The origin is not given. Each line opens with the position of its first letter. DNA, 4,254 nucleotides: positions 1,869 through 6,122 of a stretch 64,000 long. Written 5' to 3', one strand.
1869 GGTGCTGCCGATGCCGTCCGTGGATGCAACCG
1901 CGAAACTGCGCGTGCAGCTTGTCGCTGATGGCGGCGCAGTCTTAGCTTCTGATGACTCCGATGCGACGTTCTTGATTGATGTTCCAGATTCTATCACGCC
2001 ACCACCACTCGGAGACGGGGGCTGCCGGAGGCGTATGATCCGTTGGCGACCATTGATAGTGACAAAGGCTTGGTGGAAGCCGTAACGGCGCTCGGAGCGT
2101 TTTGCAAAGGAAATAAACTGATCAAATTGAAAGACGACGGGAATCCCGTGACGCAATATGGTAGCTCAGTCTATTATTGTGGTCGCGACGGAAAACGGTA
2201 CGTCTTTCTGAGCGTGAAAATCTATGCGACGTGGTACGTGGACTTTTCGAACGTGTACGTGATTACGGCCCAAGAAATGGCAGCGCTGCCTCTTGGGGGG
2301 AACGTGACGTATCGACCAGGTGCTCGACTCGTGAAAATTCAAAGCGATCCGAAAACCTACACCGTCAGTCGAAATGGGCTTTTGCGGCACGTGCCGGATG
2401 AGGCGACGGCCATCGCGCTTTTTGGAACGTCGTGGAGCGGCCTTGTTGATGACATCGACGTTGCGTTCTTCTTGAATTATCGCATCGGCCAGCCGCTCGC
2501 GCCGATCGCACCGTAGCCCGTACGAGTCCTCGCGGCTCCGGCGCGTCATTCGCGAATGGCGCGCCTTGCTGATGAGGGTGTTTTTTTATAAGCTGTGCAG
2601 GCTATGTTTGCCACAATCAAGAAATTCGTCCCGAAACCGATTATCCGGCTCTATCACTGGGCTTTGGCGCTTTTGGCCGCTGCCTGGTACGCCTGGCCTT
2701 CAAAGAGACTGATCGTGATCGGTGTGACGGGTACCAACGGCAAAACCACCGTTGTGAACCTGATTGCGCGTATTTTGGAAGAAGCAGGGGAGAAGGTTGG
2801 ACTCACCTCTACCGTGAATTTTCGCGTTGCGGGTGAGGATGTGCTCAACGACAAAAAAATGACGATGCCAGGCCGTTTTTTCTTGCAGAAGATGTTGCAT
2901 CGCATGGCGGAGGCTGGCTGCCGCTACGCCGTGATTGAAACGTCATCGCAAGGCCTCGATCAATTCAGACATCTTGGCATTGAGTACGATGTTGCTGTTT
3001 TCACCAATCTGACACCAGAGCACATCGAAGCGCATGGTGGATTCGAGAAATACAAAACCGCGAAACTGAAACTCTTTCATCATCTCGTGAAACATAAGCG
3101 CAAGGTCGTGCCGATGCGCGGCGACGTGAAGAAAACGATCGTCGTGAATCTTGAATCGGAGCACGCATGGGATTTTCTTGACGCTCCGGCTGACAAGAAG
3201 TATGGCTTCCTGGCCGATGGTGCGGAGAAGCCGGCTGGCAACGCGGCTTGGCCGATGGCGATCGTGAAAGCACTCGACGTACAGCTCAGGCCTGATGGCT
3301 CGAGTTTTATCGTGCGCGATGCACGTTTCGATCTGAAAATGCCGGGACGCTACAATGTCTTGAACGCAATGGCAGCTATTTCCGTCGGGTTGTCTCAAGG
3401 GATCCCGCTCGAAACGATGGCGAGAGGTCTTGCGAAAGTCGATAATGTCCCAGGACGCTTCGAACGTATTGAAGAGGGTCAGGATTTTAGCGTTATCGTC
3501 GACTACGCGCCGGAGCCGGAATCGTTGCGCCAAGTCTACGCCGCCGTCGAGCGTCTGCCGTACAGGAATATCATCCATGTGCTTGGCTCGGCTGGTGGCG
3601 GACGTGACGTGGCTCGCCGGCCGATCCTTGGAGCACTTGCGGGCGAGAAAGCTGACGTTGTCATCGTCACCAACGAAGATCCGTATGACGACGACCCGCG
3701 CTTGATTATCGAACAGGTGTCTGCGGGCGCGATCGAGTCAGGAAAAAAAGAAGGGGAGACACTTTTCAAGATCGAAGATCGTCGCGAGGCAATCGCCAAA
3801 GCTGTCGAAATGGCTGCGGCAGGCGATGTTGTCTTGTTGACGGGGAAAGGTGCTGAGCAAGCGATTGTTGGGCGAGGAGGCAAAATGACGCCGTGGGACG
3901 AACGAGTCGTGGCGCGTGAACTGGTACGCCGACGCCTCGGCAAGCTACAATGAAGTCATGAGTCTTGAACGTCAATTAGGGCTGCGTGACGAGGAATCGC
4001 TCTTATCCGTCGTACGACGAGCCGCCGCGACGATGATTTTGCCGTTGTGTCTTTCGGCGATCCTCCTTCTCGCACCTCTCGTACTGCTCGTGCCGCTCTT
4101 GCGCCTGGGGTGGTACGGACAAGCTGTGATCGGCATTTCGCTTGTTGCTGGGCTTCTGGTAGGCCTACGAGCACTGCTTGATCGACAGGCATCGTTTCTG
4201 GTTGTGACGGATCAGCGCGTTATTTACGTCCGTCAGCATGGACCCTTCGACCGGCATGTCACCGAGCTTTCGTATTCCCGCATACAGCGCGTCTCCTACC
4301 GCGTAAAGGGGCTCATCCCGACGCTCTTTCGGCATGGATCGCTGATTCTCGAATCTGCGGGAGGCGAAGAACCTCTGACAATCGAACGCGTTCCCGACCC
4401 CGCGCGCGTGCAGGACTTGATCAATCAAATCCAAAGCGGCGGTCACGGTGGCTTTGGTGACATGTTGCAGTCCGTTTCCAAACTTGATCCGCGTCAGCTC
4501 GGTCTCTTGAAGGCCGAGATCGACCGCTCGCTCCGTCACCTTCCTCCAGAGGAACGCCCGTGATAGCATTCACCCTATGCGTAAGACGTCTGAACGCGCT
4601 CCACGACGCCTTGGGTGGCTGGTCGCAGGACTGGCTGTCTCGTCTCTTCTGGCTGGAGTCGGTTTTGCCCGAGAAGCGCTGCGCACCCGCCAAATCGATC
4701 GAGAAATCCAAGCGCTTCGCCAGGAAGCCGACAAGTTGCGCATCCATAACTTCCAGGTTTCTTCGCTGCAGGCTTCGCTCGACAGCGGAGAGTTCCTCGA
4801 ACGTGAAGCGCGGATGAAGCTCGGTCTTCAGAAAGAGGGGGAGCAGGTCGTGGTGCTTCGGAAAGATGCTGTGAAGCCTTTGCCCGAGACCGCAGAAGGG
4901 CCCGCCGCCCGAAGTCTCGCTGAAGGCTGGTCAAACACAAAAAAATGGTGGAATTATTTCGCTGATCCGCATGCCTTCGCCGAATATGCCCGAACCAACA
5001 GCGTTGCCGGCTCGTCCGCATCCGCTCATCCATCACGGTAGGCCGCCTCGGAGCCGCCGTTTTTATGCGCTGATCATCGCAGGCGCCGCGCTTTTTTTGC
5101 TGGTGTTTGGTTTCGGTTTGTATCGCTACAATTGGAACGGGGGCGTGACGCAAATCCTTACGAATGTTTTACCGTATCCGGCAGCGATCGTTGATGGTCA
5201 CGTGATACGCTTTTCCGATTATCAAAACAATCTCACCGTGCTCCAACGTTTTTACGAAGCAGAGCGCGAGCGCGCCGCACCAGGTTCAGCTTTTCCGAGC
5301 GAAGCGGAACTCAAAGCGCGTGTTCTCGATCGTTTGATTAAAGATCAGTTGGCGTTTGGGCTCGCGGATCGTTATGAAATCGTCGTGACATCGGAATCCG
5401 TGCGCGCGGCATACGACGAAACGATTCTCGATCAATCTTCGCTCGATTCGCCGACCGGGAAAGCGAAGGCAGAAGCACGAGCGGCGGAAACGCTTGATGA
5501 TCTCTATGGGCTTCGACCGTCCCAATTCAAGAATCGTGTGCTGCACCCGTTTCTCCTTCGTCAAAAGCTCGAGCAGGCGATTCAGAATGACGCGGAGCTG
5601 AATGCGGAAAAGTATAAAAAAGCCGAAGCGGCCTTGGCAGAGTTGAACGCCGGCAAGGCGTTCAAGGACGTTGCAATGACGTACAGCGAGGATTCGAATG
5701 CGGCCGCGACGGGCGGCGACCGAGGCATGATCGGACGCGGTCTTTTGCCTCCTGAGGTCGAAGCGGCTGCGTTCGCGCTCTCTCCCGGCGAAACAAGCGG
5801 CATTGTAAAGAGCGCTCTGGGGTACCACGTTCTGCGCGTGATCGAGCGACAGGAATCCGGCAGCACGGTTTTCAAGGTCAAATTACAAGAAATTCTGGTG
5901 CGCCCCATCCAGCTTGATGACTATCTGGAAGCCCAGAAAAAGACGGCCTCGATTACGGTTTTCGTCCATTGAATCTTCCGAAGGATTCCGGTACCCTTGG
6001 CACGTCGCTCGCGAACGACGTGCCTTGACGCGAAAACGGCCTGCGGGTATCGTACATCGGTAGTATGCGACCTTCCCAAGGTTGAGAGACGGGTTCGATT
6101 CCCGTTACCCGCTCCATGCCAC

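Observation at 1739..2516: Doubly frameshifted secreted-protein gene sharing a novel ~110-aa C-terminal domain with an M23 peptidase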

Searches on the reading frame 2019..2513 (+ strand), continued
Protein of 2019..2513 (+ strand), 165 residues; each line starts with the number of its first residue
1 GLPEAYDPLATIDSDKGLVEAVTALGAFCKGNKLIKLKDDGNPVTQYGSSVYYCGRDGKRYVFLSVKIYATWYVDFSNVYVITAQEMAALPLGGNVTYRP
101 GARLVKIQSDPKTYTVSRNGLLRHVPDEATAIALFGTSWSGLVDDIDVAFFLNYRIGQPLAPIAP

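Call 55: search_protein_families(library=pfam, proteins=[P0045, P0049, P0050, P0058, P0061, P0073, P0084, P0046, P0054], max_evalue=0.01)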
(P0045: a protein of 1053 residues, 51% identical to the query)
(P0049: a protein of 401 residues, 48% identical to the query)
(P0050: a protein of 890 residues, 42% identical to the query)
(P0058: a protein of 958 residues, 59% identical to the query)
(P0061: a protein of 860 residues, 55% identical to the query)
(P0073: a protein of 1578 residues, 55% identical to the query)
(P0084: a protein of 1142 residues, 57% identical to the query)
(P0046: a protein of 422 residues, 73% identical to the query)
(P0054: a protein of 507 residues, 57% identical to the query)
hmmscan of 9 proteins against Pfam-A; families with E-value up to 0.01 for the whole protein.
P0045 (1053 aa): 2 families
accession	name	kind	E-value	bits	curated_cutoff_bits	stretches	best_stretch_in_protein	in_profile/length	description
PF11258.13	DUF3048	-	3.6e-43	147.7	25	1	592-722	12-144/148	Protein of unknown function (DUF3048) N-terminal domain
PF17479.7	DUF3048_C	-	8.2e-25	87.8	25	1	758-862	9-114/114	Protein of unknown function (DUF3048) C-terminal domain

P0049 (401 aa): 0 families

P0050 (890 aa): 0 families

P0058 (958 aa): 0 families

P0061 (860 aa): 7 families
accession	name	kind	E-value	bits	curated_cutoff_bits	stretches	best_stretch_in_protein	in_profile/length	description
PF00041.27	fn3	-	2.5e-38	130.6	25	5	36-126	2-72/84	Fibronectin type III domain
PF16656.11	Pur_ac_phosph_N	-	5.5e-33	113.8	30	5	517-597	5-91/93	Purple acid Phosphatase, N-terminal domain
PF01471.23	PG_binding_1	-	1.3e-10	41.8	23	1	797-854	2-57/57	Putative peptidoglycan binding domain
PF10179.15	NDNF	-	2.1e-08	34.7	27.3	0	100-132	86-118/127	Neuron-derived neurotrophic factor, first Fn(III) domain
PF16794.11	fn3_4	-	3e-06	27.6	27.1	0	160-240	14-91/103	Fibronectin-III type domain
PF16655.11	PhoD_N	-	1.1e-05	26.4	30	0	104-126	60-82/90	PhoD-like phosphatase, N-terminal domain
PF25788.1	Ig_Rha78A_N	-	0.00052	20.7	27.4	0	44-140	14-101/105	Rha78A-like, N-terminal immunoglobulin domain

P0073 (1578 aa): 6 families
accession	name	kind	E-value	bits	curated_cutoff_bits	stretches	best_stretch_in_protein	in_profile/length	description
PF00041.27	fn3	-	2.5e-48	162.6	25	7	407-496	2-71/84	Fibronectin type III domain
PF16656.11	Pur_ac_phosph_N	-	7e-46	155.2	30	7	410-504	5-89/93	Purple acid Phosphatase, N-terminal domain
PF01471.23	PG_binding_1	-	2.2e-15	57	23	1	1515-1572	2-57/57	Putative peptidoglycan binding domain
PF16655.11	PhoD_N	-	2e-10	41.5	30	0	1027-1068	36-77/90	PhoD-like phosphatase, N-terminal domain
PF10179.15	NDNF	-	5.1e-10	39.9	27.3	0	1046-1079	85-118/127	Neuron-derived neurotrophic factor, first Fn(III) domain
PF14292.12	SusE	-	6.4e-05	23.5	25.2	0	399-472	13-80/106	SusE outer membrane protein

P0084 (1142 aa): 3 families
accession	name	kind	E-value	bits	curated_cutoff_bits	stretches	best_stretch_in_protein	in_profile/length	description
PF17164.10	DUF5122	-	7.8e-113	368.9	27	11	78-113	1-36/36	Domain of unknown function (DUF5122) beta-propeller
PF12768.13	Rax2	-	1.6e-05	24.9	28.8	0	509-614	23-127/254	Rax2 C-terminal beta propeller domain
PF10342.15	Kre9_KNH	-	0.0023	19.1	24.6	1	881-956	1-79/94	Kre9/KNH-like N-terminal Ig-like domain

P0046 (422 aa): 0 families

P0054 (507 aa): 1 family
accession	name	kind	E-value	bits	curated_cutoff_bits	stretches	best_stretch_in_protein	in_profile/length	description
PF01471.23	PG_binding_1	-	4.1e-13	49.7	23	1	447-504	2-57/57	Putative peptidoglycan binding domain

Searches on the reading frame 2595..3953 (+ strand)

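Call 6: search_protein_families(library=pfam, proteins=[window:2595-3953:+], max_evalue=0.01)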
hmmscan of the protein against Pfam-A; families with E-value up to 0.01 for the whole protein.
window:2595-3953:+ (452 aa): 4 families
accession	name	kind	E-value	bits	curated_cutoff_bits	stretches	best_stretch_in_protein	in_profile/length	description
PF08245.18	Mur_ligase_M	-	4.2e-40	138.3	24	1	44-264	1-199/200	Mur ligase middle domain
PF02875.26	Mur_ligase_C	-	3.4e-25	89.8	28.4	1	287-419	1-127/127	Mur ligase, glutamate ligase domain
PF00448.28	SRP54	-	0.0004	20.5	22.7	1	39-85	4-49/196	SRP54-type protein, GTPase domain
PF19842.5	YqeC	-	0.00099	19.8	27.6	1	43-82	2-41/145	YqeC protein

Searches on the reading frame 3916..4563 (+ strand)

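Call 6: search_protein_families(library=pfam, proteins=[window:3916-4563:+], max_evalue=0.01)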
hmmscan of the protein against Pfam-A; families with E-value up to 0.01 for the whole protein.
window:3916-4563:+ (215 aa): 2 families
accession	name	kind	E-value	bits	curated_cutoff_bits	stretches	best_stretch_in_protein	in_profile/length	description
PF03703.20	bPH_2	-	1.1e-08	35.6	22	1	94-169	5-78/78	Bacterial PH domain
PF14470.12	bPH_3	-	7.9e-06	26.7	23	1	89-131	19-61/95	Bacterial PH domain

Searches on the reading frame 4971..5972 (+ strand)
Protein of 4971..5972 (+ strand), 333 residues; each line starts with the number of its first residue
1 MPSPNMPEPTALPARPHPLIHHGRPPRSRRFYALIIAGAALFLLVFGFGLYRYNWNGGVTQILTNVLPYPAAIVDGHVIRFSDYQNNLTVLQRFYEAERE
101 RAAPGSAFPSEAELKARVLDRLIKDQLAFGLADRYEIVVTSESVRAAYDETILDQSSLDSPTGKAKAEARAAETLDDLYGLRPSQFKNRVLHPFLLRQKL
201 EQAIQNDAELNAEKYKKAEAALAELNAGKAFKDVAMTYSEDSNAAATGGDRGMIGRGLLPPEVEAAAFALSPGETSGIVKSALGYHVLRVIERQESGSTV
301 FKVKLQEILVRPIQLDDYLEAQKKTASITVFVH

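Call 6: search_protein_families(library=pfam, proteins=[window:4971-5972:+], max_evalue=0.01)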
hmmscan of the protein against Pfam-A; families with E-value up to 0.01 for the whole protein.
window:4971-5972:+ (333 aa): 6 families
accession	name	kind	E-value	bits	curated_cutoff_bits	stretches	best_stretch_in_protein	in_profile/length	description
PF00639.27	Rotamase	-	5e-19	69.5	21.7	1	208-291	12-96/97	PPIC-type PPIASE domain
PF13616.12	Rotamase_3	-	1.2e-16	61.7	22.5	1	206-293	28-115/116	PPIC-type PPIASE domain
PF13145.12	Rotamase_2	-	4.3e-13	50.6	27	1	207-301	35-116/121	PPIC-type PPIASE domain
PF13624.11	SurA_N_3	-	1.2e-09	38.7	27.2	1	30-196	11-158/162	SurA-like N-terminal domain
PF13623.11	SurA_N_2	-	5.5e-07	30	28.5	1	34-150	12-121/145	SurA-like N-terminal domain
PF09312.16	SurA_N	-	2.2e-06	28.3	30.8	1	71-149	5-77/118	SurA N-terminal domain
